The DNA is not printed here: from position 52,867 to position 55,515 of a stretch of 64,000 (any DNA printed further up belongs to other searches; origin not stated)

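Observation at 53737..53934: copA carries an in-frame, GC-hairpin-containing insertion of about 45 extra residues in the nucleotide-binding domain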

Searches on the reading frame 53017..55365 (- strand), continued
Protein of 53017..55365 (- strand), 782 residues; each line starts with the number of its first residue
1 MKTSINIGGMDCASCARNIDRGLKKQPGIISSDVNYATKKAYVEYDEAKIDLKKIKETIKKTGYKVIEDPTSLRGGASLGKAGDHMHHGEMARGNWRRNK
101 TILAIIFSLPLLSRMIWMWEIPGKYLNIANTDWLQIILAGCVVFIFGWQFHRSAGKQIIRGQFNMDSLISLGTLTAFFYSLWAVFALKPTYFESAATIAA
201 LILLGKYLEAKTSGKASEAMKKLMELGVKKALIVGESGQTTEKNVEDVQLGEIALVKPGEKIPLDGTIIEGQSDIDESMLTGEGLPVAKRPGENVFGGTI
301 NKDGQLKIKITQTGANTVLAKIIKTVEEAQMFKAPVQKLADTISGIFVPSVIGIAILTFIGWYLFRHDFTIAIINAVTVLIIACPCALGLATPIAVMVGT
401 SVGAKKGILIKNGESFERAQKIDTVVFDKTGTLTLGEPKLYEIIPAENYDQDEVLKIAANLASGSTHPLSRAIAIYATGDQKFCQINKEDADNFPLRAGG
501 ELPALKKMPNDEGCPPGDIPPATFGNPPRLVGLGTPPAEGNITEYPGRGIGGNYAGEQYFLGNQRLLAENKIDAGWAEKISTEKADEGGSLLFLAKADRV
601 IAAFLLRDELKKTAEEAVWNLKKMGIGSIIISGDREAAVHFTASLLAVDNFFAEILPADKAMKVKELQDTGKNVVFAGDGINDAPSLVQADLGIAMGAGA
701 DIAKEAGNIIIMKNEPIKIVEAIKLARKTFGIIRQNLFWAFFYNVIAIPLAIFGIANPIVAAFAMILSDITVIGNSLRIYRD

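Call 19: find_encoding_contigs(protein=P0011, flank=10000, max_places=2)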
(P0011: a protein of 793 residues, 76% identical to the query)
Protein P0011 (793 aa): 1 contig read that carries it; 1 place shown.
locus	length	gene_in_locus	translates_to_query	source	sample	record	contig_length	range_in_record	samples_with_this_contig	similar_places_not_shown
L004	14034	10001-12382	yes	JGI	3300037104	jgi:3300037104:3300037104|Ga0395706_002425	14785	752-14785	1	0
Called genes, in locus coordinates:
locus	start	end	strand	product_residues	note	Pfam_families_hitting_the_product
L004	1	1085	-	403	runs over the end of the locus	PF03781:FGE-sulfatase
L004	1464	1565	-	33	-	-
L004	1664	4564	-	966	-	PF08282:Hydrolase_3 (faint), PF00403:HMA, PF00122:E1-E2_ATPase, PF00702:Hydrolase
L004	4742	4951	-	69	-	PF00403:HMA (weak)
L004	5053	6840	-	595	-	PF00403:HMA, PF13386:DsbD_2, PF13473:Cupredoxin_1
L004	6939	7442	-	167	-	-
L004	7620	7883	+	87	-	PF02583:Trns_repr_metal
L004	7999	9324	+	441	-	PF00403:HMA, PF02683:DsbD_TM (weak), PF13386:DsbD_2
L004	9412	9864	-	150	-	-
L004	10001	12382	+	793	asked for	PF00403:HMA, PF00122:E1-E2_ATPase, PF00702:Hydrolase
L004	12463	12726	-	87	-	PF00550:PP-binding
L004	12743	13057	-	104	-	-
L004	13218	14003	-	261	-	PF04402:SIMPL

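Call 44: predict_structure(alignment_id=A2)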
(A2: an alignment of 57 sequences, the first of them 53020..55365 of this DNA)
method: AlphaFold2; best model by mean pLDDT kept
length: 782 residues; sequences in the alignment: 57
mean_pLDDT: 77.0   pTM: 0.69
mean pLDDT of the five models: 77.0, 77.0, 73.6, 73.6, 72.3
residues with pLDDT >= 90: 164; 70-90: 421; 50-70: 110; < 50: 87
segments of 3 or more residues with pLDDT < 50: 70-91, 481-539
pLDDT, mean of each block of 10 residues (from residue 1): 83 75 89 79 90 90 76 34 36 73 91 86 90 93 90 82 80 88 87 83 78 56 62 85 84 85 84 70 61 78 84 72 59 58 79 93 92 87 74 74 76 76 91 86 91 90 81 79 45 35 31 37 32 39 78 88 89 91 84 93 91 93 94 87 91 85 91 89 78 73 63 84 88 82 85 80 69 68 59
secondary structure, 60 per line:
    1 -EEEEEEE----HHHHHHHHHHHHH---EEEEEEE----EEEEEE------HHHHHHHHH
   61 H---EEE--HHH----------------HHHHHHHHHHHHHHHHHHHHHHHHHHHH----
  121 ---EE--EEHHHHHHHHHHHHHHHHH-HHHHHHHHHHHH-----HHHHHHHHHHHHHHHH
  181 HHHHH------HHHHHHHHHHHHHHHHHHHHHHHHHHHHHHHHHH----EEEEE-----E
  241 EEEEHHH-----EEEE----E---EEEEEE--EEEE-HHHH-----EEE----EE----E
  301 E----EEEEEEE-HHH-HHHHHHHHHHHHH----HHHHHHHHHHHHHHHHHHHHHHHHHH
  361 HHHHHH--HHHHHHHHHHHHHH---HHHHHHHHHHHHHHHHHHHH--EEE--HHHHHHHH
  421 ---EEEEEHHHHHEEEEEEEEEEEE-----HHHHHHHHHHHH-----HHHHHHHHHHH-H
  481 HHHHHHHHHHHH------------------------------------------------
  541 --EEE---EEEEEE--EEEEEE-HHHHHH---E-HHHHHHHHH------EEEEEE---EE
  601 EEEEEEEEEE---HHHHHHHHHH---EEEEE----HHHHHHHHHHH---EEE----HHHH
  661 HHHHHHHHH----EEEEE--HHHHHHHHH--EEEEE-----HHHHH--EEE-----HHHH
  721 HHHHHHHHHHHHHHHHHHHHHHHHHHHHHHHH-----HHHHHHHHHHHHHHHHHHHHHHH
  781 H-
elements in order (helices of 4 or more, strands of 3 or more residues): E2-8 H13-25 E29-35 E40-45 H52-61 E65-67 H89-116 H130-146 H148-159 H165-185 H192-225 E230-234 E240-244 E253-256 E265-270 E273-276 H278-281 E287-289 E306-312 H318-330 H335-366 H369-382 H386-405 E408-410 H413-420 E424-428 H429-433 E434-445 H451-462 H468-478 H480-492 E543-545 E549-554 E557-562 H564-569 H575-583 E590-595 E599-610 H614-623 E627-631 H636-646 E650-652 H657-669 E674-678 H681-689 E692-696 H702-706 E709-711 H717-752 H758-781

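Call 80: fold_search(model_id=the predicted structure, library=pdb)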
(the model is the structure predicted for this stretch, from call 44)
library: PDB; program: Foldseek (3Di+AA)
matches with E <= 10: 809; with E <= 0.001: 305
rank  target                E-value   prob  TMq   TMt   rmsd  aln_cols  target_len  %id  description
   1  7si6                  7.6e-52  1.00  0.65  0.59  12.1       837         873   32  Structure of ATP7B in state 1 (released 2022-03-16)
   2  7si3                  2.1e-51  1.00  0.65  0.59  11.9       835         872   32  Consensus structure of ATP7B (released 2022-03-16)
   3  4bbj                  3.7e-49  1.00  0.64  0.74   6.9       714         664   36  Copper-transporting PIB-ATPase in complex with beryllium fluoride representing the E2P state (released 2013-12-11)
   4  8q75                  8.1e-48  1.00  0.63  0.64  11.6       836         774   32  Copper-transporting ATPase HMA4 in E2P state with AlF (released 2024-06-26)
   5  7r0g_A                2.1e-47  1.00  0.52  0.60  11.1       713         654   34  STRUCTURAL BASIS OF ION UPTAKE IN COPPER-TRANSPORTING P1B-TYPE ATPASES (released 2022-09-14)
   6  7xuk                  7.7e-47  1.00  0.55  0.53  10.4       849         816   31  Structure of ATP7B C983S/C985S/D1027A mutant in presence of ATOX1 (released 2023-04-26)
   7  7r0g_B                2.1e-46  1.00  0.52  0.61  10.6       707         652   35  STRUCTURAL BASIS OF ION UPTAKE IN COPPER-TRANSPORTING P1B-TYPE ATPASES (released 2022-09-14)
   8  3rfu_A                3.6e-46  1.00  0.66  0.76   6.7       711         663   36  Crystal structure of a copper-transporting PIB-type ATPase (released 2011-06-29)
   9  7si7                  6.6e-46  1.00  0.65  0.69   6.1       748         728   32  Structure of ATP7B in state 2 (released 2022-03-16)
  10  3j09_A                8.8e-46  1.00  0.61  0.65  16.8       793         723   33  High resolution helical reconstruction of the bacterial p-type ATPase copper transporter CopA (released 2011-08-24)
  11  8q73                  2.7e-44  1.00  0.57  0.57  12.7       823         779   32  Copper-transporting ATPase HMA4 in E1 state apo (released 2024-06-26)
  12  7xun                  6.4e-42  1.00  0.51  0.54  11.2       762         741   31  Structure of ATP7B C983S/C985S/D1027A mutant (released 2023-04-26)
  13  4umw                  3.5e-41  1.00  0.64  0.81   6.0       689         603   26  CRYSTAL STRUCTURE OF A ZINC-TRANSPORTING PIB-TYPE ATPASE IN E2.PI STATE (released 2014-08-13)
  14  8q74                  1.6e-40  1.00  0.54  0.54  13.7       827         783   32  Copper-transporting ATPase HMA4 in E1 state with Cu (released 2024-06-26)
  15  7qbz                  6.3e-39  1.00  0.62  0.75   6.9       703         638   26  Crystal structure Cadmium translocating P-type ATPase (released 2022-03-23)
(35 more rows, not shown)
